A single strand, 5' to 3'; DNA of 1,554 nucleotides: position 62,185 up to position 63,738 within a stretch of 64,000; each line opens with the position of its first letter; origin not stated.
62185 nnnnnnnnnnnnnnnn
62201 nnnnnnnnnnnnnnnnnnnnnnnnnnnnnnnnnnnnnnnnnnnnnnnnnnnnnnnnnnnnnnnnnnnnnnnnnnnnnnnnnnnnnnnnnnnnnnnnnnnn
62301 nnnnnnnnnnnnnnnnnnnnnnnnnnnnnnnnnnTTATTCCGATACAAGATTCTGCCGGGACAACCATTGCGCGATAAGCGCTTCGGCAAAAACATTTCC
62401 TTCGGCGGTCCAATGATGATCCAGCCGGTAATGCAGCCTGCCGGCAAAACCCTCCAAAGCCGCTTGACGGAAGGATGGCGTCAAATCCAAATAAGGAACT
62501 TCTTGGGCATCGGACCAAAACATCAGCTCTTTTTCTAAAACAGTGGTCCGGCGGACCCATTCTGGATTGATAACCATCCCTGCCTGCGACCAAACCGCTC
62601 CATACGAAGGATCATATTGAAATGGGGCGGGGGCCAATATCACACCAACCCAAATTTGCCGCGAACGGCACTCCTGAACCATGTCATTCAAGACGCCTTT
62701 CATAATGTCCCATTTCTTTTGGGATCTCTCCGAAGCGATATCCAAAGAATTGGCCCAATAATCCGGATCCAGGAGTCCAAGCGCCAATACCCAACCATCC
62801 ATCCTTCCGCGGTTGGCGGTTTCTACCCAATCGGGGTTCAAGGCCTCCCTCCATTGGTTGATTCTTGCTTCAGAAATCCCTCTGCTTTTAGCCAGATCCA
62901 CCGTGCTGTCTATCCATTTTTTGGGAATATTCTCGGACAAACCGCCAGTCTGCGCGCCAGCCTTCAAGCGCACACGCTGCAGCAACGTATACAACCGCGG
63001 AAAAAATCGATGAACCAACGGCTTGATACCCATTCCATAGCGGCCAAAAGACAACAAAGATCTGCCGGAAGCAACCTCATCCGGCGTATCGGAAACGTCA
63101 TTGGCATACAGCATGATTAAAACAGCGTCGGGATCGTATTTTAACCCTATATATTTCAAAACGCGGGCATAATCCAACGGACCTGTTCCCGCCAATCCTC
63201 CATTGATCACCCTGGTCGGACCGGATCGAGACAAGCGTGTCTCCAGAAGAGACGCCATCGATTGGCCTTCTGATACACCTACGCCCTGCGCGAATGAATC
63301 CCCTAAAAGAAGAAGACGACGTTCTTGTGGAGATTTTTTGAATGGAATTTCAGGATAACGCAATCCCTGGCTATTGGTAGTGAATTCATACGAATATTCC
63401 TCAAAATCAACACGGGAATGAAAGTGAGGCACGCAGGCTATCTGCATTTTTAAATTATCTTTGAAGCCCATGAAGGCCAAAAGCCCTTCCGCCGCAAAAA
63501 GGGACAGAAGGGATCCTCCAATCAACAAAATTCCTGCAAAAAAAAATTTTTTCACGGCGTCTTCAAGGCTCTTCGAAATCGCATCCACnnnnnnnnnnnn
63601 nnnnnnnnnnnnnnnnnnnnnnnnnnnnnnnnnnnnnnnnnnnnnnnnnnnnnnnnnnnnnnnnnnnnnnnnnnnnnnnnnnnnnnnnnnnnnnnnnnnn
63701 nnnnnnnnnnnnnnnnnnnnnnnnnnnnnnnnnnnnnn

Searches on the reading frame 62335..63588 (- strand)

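Call 46: search_protein_families(library=pfam, max_evalue=0.001, proteins=[window:62335-63588:-])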
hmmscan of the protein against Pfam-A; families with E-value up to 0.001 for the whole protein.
window:62335-63588:- (417 aa): 4 families
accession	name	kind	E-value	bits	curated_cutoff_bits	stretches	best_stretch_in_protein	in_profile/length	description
PF13472.12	Lipase_GDSL_2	-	3.1e-12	47.8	32.9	1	95-207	2-97/178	GDSL-like Lipase/Acylhydrolase family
PF00657.28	Lipase_GDSL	-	2.1e-06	28.5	23.6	1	93-168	2-92/208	GDSL-like Lipase/Acylhydrolase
PF04311.20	DUF459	-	0.00026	20.9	27.2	0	91-170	1-77/197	Protein of unknown function (DUF459)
PF16822.11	ALGX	-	0.00082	19.5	26.5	0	361-413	84-134/268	SGNH hydrolase-like domain, acetyltransferase AlgX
